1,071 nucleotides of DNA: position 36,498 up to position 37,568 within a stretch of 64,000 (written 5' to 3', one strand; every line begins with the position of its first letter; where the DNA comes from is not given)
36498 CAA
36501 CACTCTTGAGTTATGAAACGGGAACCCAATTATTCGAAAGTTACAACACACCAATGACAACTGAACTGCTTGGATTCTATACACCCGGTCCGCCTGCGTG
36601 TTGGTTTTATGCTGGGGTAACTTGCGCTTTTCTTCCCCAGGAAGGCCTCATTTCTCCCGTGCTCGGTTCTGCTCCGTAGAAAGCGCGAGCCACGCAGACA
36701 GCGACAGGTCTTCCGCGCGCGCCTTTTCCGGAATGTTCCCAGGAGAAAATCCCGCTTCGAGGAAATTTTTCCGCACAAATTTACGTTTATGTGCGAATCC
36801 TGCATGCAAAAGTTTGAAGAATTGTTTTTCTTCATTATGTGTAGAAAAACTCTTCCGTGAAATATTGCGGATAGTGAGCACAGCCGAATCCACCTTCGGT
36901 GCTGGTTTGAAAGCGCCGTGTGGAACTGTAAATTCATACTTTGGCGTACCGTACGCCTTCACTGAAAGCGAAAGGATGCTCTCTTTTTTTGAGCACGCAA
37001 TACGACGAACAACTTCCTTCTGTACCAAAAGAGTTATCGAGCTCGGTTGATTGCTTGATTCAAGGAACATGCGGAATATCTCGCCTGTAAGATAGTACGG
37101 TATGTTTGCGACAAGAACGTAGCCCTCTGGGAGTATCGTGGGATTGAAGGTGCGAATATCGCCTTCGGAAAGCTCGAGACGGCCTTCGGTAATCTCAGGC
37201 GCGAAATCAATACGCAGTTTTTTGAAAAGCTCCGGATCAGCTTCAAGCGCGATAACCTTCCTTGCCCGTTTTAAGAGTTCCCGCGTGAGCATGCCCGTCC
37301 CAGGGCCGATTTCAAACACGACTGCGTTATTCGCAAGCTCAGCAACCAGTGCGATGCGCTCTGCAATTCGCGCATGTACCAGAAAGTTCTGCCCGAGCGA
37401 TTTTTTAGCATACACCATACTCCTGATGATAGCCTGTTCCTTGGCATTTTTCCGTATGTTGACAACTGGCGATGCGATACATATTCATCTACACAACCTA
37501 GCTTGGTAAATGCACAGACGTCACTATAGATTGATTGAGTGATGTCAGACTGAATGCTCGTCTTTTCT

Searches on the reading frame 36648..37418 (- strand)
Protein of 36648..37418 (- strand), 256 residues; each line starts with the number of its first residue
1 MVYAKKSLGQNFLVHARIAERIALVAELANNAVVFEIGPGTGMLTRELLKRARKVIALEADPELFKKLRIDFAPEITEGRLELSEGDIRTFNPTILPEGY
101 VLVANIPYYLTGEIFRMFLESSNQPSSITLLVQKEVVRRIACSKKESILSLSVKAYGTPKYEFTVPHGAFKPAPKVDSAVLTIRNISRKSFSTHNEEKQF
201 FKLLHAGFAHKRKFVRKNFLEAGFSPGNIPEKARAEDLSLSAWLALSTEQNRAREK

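Call 71: search_protein_families(library=pfam, proteins=[window:36648-37418:-], max_evalue=0.001)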
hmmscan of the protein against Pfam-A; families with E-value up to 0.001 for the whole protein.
window:36648-37418:- (256 aa): 2 families
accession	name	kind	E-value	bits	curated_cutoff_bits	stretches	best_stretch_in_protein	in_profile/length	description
PF00398.26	RrnaAD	-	7.2e-41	140.5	24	1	4-244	4-255/263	Ribosomal RNA adenine dimethylase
PF13649.12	Methyltransf_25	-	0.00067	20.7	27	0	34-92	1-59/97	Methyltransferase domain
